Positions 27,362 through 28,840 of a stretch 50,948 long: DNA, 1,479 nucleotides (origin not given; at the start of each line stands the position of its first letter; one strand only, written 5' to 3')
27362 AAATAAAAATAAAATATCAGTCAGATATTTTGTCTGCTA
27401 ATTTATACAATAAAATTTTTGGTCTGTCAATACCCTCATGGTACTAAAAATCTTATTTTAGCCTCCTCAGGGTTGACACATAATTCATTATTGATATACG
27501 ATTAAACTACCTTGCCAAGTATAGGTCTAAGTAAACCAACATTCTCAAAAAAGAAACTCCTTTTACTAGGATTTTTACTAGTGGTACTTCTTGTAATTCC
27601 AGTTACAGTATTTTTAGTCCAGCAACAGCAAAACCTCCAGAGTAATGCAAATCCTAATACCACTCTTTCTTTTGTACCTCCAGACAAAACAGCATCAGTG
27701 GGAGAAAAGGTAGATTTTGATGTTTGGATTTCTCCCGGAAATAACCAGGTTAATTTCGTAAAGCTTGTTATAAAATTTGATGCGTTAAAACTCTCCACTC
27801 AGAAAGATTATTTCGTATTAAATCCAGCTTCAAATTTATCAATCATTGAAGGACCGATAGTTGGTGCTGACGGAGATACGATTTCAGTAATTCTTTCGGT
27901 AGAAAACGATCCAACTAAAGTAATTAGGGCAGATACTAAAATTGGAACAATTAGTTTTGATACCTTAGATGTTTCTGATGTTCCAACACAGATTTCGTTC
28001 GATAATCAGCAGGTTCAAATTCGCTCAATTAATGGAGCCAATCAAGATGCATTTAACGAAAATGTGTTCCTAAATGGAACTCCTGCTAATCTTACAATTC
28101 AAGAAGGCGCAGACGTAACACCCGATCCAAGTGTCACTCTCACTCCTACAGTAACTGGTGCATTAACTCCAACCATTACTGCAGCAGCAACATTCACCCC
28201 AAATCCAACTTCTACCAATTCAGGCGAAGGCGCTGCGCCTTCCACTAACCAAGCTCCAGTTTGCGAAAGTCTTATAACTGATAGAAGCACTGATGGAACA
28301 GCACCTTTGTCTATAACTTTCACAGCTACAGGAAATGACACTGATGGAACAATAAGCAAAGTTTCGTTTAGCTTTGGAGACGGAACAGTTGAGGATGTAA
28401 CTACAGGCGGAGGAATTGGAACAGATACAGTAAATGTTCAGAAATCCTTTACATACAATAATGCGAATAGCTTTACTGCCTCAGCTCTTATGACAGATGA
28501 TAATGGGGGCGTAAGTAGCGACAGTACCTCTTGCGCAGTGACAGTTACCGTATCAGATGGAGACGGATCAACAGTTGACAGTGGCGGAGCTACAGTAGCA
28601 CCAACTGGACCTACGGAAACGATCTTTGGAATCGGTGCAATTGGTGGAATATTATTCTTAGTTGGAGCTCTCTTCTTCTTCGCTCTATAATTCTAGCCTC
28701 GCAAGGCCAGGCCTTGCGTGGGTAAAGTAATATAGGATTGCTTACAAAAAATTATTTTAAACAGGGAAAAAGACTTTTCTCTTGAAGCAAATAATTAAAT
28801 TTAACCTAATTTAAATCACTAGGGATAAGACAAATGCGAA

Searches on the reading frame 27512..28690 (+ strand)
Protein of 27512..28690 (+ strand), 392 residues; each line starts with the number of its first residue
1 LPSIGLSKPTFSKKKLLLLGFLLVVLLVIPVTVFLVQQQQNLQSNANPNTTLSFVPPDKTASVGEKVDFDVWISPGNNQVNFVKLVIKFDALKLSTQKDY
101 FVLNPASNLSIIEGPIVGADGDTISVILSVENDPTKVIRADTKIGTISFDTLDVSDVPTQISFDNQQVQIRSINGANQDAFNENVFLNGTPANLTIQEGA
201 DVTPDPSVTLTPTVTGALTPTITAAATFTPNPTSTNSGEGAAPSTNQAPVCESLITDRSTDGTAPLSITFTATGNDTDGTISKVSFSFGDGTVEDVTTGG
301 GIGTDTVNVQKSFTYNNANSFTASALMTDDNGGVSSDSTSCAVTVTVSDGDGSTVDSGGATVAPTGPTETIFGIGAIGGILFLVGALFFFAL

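Call 7: search_protein_families(library=pfam, proteins=[window:27512-28690:+], max_evalue=0.001)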
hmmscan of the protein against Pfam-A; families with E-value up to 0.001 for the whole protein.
window:27512-28690:+ (392 aa): 0 families

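Call 10: search_protein_families(library=pfam, proteins=[window:27512-28690:+], max_evalue=0.1)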
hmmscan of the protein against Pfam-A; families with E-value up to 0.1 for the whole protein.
window:27512-28690:+ (392 aa): 2 families
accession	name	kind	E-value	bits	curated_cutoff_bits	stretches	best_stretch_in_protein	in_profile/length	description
PF00801.26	PKD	-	0.0014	19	23.5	1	264-338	13-76/80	PKD domain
PF18911.6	PKD_4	-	0.0015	19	27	1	246-344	1-84/85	PKD domain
